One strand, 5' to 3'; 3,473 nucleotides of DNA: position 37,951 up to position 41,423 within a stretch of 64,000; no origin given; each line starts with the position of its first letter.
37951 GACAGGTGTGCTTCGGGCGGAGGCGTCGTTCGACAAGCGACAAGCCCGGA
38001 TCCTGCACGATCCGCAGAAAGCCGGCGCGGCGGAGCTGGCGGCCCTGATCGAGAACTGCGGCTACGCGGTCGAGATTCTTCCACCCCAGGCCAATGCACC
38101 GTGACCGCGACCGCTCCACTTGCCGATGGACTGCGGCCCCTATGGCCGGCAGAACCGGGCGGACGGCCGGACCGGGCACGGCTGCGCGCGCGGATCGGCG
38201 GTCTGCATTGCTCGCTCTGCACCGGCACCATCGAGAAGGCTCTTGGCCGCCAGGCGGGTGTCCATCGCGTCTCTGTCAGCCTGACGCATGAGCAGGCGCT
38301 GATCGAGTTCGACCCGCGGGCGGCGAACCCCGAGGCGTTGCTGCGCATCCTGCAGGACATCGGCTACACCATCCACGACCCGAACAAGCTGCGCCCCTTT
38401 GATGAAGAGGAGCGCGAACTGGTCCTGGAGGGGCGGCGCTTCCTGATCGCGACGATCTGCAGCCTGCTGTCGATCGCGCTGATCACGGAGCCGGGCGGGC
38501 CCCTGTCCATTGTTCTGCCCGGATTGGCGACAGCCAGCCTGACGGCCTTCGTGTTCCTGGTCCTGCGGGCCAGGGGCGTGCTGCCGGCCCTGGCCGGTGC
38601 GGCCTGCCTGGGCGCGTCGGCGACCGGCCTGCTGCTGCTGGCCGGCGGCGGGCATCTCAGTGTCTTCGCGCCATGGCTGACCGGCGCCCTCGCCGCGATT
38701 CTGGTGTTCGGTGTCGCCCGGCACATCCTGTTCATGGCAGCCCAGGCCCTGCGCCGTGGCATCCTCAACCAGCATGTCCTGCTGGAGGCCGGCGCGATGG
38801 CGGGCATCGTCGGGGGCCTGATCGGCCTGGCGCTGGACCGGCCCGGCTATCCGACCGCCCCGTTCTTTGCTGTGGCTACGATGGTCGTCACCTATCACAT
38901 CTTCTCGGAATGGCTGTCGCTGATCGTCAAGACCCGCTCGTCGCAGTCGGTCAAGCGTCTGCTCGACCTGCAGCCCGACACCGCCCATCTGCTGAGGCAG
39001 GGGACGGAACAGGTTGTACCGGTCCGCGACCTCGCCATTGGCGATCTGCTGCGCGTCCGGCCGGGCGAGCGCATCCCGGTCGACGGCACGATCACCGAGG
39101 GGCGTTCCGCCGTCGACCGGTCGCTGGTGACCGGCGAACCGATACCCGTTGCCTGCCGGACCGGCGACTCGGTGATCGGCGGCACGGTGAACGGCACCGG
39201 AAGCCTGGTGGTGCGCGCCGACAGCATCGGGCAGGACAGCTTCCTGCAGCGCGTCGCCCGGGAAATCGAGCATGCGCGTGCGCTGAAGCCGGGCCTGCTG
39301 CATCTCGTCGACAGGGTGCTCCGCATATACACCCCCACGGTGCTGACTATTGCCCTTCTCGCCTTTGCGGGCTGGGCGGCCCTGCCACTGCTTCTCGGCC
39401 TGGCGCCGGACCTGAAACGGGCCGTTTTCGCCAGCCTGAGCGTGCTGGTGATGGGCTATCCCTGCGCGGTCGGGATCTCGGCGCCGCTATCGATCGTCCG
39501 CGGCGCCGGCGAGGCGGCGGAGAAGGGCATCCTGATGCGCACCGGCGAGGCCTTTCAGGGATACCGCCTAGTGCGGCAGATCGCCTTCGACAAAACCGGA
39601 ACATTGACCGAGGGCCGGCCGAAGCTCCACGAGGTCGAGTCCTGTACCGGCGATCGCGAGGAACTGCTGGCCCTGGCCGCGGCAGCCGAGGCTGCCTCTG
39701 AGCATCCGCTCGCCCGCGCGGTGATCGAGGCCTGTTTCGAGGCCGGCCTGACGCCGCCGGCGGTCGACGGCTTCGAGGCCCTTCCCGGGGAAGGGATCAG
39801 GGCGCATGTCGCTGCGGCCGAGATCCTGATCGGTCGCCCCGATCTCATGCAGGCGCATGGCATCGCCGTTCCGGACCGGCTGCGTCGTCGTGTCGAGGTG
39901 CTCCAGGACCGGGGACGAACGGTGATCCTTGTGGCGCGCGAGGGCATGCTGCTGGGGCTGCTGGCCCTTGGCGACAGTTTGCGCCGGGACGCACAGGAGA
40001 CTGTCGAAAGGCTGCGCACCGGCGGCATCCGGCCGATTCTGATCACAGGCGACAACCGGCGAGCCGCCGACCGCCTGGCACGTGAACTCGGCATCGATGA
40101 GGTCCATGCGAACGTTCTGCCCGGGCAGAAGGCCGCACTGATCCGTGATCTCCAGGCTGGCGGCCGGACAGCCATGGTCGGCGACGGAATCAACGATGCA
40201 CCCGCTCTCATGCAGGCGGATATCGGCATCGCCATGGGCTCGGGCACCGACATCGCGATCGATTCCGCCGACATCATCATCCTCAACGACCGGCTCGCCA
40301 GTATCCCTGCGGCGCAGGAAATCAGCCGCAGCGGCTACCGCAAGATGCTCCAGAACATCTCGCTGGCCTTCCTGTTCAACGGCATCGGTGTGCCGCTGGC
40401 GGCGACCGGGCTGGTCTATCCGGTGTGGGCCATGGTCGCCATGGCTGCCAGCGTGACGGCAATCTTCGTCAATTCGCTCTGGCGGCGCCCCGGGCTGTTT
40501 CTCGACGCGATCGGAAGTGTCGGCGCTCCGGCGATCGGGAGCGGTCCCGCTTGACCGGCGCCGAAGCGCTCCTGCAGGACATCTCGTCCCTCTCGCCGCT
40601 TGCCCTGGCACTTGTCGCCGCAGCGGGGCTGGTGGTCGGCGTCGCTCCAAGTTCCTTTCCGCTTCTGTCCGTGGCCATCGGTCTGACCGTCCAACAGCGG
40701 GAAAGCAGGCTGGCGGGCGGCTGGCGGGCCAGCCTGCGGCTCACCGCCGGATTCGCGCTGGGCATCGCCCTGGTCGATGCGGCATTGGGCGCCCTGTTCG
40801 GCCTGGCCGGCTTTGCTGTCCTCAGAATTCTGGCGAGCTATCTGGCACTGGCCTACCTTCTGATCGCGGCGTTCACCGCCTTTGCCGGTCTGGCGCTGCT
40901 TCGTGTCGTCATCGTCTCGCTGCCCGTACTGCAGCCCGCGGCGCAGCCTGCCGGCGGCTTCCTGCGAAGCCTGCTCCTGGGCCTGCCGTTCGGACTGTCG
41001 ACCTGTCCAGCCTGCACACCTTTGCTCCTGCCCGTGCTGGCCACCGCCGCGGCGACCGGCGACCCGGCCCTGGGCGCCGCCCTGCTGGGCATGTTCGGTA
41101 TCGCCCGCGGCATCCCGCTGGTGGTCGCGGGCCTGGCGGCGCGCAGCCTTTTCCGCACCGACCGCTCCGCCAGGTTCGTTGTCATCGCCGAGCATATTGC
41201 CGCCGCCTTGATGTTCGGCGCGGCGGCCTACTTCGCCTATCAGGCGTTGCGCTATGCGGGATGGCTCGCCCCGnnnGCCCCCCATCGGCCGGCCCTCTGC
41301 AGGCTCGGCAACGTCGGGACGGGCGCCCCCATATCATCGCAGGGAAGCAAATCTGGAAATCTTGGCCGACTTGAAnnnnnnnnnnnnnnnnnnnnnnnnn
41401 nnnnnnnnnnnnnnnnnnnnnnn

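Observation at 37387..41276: Mer-operator/MerR-controlled P-type ATPase unit without any merA/T/P: candidate new soft-metal efflux module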

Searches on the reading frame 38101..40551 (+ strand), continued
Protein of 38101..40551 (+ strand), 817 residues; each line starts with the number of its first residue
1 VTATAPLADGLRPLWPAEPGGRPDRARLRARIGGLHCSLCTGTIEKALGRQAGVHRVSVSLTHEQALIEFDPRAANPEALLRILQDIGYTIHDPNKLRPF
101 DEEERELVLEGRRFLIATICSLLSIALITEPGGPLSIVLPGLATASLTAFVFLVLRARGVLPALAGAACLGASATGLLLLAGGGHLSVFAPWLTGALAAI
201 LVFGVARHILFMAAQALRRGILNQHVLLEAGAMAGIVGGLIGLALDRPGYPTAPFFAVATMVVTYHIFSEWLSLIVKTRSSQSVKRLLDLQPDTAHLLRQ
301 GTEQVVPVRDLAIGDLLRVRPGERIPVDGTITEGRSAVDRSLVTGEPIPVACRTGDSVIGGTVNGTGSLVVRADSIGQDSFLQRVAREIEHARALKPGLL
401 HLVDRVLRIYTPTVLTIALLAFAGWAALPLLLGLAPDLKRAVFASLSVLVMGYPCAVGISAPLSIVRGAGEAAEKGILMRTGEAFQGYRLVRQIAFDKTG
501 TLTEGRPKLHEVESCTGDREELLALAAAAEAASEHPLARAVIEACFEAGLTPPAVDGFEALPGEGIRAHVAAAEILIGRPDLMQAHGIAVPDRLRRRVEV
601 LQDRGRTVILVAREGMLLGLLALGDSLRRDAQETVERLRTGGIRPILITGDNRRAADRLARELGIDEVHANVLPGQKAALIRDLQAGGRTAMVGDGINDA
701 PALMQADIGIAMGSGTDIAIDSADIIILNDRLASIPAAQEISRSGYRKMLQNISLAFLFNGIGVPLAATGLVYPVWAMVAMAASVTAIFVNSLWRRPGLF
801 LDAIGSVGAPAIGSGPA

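Call 65: find_encoding_contigs(protein=P0093, flank=10000, max_places=3)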
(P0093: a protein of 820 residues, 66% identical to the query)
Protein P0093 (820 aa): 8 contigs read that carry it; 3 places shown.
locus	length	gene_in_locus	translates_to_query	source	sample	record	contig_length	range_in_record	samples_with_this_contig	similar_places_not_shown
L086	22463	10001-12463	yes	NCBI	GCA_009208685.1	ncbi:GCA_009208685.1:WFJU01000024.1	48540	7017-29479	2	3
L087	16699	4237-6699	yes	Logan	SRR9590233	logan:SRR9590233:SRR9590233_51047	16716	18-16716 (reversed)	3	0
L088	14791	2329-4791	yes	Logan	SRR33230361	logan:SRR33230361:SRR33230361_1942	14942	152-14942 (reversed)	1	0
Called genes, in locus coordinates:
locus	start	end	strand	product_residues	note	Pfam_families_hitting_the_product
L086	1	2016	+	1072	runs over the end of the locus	PF08751:TrwC, PF02562:PhoH (faint), PF13604:AAA_30, PF22232:TraI_hel_assoc_N, PF18335:SH3_13 (faint), PF01443:Viral_helicase1 (weak), PF13538:UvrD_C_2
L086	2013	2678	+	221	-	PF20457:DUF6710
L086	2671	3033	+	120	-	PF28119:TnpC_reg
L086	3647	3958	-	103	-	-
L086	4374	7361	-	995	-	PF13700:DUF4158, PF01526:DDE_Tnp_Tn3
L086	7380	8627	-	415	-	PF00589:Phage_integrase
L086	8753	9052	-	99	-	PF00403:HMA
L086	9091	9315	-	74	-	PF00403:HMA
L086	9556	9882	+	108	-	-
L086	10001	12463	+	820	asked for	PF00403:HMA, PF00122:E1-E2_ATPase, PF00702:Hydrolase, PF08282:Hydrolase_3 (weak)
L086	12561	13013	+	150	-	-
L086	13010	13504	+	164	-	-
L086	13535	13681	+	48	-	-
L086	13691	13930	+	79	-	PF09335:VTT_dom (weak)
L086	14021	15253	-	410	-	PF00083:Sugar_tr, PF07690:MFS_1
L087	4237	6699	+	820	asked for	PF00403:HMA, PF00122:E1-E2_ATPase, PF00702:Hydrolase, PF08282:Hydrolase_3 (weak)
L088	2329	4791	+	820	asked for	PF00403:HMA, PF00122:E1-E2_ATPase, PF00702:Hydrolase, PF08282:Hydrolase_3 (weak)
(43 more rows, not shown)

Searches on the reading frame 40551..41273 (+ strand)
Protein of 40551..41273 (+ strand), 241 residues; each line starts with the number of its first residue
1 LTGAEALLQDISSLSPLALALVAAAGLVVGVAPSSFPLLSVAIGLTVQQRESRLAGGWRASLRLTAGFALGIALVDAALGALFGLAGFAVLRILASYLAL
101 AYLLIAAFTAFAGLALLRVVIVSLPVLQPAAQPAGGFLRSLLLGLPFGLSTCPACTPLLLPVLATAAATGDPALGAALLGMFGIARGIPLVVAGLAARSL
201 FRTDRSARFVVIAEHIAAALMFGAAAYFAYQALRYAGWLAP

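Call 3: search_protein_families(library=pfam, proteins=[window:40551-41273:+], max_evalue=0.01)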
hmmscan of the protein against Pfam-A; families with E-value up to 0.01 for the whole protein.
window:40551-41273:+ (241 aa): 2 families
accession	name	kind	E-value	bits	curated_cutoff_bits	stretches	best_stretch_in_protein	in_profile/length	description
PF02683.22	DsbD_TM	-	3.5e-09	36.7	27.1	1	18-227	4-213/219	Cytochrome C biogenesis protein transmembrane domain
PF13386.12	DsbD_2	-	7.5e-06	26.4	24.9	1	70-215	40-191/199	Cytochrome C biogenesis protein transmembrane region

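Call 4: search_protein_families(library=ncbifam, proteins=[window:40551-41273:+], max_evalue=0.01)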
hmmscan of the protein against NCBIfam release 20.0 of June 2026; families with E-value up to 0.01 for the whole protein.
window:40551-41273:+ (241 aa): 2 families
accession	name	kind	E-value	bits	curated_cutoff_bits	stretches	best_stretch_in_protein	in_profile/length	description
NF045694.1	seleno_TsoB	exception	1.4e-11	43.2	805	1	18-230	184-392/572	rhodanese/DsbD fusion-like selenoprotein TsoB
NF001419.0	PRK00293.1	subfamily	0.0054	15.4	330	1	16-199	169-354/574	protein-disulfide reductase DsbD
